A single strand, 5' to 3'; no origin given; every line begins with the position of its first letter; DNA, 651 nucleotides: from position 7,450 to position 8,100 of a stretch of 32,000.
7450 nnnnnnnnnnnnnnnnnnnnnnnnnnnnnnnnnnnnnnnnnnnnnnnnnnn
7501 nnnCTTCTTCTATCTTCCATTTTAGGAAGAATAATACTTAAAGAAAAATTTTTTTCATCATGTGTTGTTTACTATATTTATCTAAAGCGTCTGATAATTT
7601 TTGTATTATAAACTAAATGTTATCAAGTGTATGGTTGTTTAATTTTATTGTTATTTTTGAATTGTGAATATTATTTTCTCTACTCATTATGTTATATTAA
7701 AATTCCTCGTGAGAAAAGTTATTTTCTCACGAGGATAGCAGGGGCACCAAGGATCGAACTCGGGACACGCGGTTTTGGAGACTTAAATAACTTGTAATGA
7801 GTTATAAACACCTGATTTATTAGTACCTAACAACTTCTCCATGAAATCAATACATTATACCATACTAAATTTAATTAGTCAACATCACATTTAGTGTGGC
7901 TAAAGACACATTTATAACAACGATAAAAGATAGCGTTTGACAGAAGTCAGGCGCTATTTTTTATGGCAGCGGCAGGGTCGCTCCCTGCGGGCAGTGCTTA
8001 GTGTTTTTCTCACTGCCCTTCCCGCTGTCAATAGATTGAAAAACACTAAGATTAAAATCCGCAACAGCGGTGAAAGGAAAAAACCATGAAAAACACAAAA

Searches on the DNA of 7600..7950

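Call 67: search_rna_families(source=window, start=7600, end=7950, threshold=evalue, max_evalue=1, show_alignments=2)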
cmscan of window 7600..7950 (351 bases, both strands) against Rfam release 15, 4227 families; matches with E-value up to 1: 1.
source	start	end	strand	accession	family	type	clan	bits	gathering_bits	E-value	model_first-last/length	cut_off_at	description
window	7693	7736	-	RF02777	OppA_thermometer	Cis-reg; thermoregulator;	-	13.5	290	0.19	1-304/304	no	OppA 5' UTR thermometer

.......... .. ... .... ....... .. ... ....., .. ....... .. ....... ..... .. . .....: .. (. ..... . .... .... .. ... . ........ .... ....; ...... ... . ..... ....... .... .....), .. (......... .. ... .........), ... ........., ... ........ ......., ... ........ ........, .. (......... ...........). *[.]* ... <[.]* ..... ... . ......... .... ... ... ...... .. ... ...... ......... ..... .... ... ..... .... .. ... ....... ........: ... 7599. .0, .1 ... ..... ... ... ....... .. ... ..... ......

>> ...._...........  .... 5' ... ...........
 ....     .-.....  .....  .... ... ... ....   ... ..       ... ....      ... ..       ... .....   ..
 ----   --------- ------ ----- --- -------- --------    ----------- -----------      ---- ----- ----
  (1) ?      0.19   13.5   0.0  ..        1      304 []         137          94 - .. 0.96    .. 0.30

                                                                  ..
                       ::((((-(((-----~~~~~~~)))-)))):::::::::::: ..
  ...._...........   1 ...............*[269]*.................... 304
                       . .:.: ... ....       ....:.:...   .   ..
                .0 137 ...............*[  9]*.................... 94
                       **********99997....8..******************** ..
